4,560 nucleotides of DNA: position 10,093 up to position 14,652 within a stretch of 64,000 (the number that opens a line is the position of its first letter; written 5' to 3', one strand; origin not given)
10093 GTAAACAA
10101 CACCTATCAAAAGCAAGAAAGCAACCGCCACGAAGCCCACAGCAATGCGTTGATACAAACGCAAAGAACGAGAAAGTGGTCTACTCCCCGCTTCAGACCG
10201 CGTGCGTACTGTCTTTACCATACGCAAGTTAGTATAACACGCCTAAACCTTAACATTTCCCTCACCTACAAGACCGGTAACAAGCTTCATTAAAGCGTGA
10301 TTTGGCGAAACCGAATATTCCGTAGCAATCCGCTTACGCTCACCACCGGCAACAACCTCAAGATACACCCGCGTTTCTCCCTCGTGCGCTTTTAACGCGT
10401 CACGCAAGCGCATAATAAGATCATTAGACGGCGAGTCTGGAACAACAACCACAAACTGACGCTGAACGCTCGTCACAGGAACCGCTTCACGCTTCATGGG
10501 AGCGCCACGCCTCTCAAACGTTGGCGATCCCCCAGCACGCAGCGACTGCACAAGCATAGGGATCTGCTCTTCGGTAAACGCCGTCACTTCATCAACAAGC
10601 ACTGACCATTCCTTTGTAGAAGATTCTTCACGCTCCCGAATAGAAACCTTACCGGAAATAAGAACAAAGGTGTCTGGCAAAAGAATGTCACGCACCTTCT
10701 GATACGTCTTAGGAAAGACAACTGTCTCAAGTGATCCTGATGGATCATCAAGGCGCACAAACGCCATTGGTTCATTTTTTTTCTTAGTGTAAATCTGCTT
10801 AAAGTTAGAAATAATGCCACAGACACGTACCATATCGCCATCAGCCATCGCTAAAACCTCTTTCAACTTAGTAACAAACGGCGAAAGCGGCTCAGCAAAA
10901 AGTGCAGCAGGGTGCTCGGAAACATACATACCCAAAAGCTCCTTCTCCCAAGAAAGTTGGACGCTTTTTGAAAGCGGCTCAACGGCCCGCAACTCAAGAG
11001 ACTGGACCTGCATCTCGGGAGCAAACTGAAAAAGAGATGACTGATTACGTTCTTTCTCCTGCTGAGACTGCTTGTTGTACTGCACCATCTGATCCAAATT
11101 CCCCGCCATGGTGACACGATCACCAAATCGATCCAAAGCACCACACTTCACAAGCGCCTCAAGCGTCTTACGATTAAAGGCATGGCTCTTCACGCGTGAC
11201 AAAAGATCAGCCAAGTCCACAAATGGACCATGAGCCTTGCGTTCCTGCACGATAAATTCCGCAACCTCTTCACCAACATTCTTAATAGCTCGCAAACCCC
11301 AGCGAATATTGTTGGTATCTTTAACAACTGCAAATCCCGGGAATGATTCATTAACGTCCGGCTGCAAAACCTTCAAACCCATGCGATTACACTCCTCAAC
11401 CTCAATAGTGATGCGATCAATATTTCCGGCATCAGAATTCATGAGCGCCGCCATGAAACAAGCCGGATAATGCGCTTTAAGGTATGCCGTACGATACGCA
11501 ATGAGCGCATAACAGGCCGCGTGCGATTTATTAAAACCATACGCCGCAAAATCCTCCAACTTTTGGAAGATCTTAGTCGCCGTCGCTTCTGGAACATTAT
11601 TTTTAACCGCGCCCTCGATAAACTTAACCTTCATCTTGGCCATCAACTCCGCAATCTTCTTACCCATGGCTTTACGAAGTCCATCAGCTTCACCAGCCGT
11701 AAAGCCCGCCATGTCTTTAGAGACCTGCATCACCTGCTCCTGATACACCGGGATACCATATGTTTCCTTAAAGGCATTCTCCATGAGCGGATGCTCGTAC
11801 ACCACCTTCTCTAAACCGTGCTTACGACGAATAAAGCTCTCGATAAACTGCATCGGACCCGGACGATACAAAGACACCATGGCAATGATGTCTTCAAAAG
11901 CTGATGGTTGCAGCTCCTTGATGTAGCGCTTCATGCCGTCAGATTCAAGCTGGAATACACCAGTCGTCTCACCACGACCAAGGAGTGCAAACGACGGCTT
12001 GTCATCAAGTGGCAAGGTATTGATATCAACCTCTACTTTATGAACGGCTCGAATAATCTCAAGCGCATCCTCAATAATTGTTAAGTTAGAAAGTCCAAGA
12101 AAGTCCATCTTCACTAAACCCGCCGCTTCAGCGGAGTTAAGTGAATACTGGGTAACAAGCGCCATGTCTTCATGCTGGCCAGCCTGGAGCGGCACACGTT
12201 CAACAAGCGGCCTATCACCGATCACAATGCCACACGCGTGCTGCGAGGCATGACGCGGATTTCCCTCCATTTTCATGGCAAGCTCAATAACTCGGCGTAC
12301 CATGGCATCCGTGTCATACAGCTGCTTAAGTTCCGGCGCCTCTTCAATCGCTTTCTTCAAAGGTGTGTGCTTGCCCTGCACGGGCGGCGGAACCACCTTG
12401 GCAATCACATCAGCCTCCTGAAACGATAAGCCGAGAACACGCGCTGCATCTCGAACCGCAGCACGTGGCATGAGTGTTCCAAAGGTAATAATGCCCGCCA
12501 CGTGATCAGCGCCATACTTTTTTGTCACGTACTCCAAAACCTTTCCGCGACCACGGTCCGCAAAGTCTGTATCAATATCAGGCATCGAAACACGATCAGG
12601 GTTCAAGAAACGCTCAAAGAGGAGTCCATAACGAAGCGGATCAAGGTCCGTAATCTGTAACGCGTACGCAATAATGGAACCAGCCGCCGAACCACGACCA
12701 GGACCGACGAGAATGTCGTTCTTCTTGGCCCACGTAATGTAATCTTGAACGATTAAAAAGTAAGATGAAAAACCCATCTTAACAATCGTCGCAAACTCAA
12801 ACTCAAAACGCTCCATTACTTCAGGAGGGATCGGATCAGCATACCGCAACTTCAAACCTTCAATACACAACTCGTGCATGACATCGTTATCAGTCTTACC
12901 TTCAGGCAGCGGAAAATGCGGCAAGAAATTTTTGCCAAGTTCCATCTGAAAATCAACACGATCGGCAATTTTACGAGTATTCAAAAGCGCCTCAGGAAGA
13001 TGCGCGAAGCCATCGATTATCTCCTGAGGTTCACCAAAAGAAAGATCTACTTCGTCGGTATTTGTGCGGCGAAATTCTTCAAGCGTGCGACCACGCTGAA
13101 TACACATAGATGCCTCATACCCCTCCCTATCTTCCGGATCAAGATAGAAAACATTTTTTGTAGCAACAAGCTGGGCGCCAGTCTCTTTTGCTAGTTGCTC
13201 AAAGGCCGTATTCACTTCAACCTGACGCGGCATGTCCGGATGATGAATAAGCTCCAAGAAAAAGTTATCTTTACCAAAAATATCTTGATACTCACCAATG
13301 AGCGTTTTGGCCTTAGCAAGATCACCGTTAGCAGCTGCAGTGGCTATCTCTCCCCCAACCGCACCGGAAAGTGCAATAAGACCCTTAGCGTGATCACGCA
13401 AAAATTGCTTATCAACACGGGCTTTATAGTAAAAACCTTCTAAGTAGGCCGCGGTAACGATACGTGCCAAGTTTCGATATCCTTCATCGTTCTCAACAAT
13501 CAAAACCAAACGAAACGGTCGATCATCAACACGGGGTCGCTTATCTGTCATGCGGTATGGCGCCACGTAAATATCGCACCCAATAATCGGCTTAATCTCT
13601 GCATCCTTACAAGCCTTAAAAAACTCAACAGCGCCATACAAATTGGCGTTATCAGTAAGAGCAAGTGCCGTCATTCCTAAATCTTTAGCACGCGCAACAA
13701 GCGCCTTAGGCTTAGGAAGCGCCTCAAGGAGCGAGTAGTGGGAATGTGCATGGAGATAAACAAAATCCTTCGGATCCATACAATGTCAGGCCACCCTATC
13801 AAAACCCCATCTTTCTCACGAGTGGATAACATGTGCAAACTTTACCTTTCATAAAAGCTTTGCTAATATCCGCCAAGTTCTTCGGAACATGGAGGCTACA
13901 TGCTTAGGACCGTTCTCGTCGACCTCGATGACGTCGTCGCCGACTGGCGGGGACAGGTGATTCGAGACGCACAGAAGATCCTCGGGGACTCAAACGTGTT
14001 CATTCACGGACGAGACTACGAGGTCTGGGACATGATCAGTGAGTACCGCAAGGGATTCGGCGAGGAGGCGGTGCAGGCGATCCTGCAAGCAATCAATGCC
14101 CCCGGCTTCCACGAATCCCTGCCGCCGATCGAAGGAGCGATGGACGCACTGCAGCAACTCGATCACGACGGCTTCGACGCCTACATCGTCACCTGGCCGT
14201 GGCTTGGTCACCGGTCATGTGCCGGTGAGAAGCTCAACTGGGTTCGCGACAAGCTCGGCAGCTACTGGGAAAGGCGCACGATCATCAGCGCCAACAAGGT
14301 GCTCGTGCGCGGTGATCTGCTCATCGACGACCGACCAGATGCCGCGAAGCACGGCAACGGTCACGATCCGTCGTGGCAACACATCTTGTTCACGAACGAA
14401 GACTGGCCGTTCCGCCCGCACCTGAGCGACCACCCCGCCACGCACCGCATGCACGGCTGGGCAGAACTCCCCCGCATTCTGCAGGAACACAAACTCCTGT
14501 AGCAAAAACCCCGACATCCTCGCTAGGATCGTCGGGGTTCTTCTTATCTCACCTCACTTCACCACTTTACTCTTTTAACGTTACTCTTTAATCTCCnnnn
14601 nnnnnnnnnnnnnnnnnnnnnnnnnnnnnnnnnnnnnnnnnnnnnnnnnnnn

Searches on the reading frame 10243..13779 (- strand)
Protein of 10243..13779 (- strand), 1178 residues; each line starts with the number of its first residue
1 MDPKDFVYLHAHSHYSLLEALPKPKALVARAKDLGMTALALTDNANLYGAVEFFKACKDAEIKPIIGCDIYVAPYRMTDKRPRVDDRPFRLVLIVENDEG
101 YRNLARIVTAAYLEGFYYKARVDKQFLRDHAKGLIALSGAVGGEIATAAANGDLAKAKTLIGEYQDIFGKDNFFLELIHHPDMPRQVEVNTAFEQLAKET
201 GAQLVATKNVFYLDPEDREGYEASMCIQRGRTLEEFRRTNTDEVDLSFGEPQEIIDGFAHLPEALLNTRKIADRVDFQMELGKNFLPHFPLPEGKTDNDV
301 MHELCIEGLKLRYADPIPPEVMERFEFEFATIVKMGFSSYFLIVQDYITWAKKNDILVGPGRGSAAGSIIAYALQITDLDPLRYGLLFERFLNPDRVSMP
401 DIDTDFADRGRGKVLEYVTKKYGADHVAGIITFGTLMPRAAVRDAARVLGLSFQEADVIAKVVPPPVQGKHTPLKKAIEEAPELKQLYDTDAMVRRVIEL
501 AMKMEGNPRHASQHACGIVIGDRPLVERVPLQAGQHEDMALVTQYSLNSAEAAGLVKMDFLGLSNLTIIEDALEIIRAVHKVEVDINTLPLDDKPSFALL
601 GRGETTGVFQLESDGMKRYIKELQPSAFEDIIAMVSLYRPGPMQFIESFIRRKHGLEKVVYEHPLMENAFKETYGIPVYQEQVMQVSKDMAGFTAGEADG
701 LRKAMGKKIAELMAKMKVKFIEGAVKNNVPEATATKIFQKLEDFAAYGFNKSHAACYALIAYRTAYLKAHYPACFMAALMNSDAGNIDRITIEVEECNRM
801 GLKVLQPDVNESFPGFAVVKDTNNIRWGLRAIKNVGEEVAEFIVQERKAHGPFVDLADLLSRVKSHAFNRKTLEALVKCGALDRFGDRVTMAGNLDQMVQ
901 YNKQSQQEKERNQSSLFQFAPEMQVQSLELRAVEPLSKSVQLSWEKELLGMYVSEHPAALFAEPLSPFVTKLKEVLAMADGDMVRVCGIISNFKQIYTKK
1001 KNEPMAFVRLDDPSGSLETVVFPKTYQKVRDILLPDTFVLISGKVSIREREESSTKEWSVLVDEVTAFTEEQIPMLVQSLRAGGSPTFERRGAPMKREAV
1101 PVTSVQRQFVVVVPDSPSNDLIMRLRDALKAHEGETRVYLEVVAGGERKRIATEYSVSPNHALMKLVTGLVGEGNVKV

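Call 17: search_protein_families(library=pfam, proteins=[window:10243-13779:-], max_evalue=0.001)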
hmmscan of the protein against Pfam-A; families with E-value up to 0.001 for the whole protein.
window:10243-13779:- (1178 aa): 6 families
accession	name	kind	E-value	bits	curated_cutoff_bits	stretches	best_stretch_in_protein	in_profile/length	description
PF07733.18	DNA_pol3_alpha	-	5.5e-98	328.2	23.9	1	300-562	2-260/260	Bacterial DNA polymerase III alpha NTPase domain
PF17657.6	DNA_pol3_finger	-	5e-63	211.8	22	1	565-728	1-166/166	Bacterial DNA polymerase III alpha subunit finger domain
PF02811.25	PHP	-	2.6e-51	174.7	26.4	1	9-179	2-163/164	PHP domain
PF14579.12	HHH_6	-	2e-27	95.7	25.6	1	801-887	1-86/90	Helix-hairpin-helix motif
PF01336.31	tRNA_anti-codon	-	2.3e-11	43.9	27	1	984-1066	1-73/75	OB-fold nucleic acid binding domain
PF12836.13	HHH_3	-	0.00017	22.1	27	0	829-861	16-48/65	Helix-hairpin-helix motif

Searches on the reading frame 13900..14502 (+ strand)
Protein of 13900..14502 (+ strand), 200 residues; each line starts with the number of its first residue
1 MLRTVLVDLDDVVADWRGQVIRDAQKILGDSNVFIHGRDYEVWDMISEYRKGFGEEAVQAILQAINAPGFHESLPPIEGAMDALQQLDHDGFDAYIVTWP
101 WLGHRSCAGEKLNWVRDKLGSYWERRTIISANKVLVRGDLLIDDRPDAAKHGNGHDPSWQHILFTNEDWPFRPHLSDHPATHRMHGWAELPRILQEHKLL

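Call 17: search_protein_families(library=pfam, proteins=[window:13900-14502:+], max_evalue=0.001)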
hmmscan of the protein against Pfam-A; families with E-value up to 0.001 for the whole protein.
window:13900-14502:+ (200 aa): 1 family
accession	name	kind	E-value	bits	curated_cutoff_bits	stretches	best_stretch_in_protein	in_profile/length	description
PF06941.18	NT5C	-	3.3e-20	73.1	24.8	1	5-193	4-173/180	5' nucleotidase, deoxy (Pyrimidine), cytosolic type C protein (NT5C)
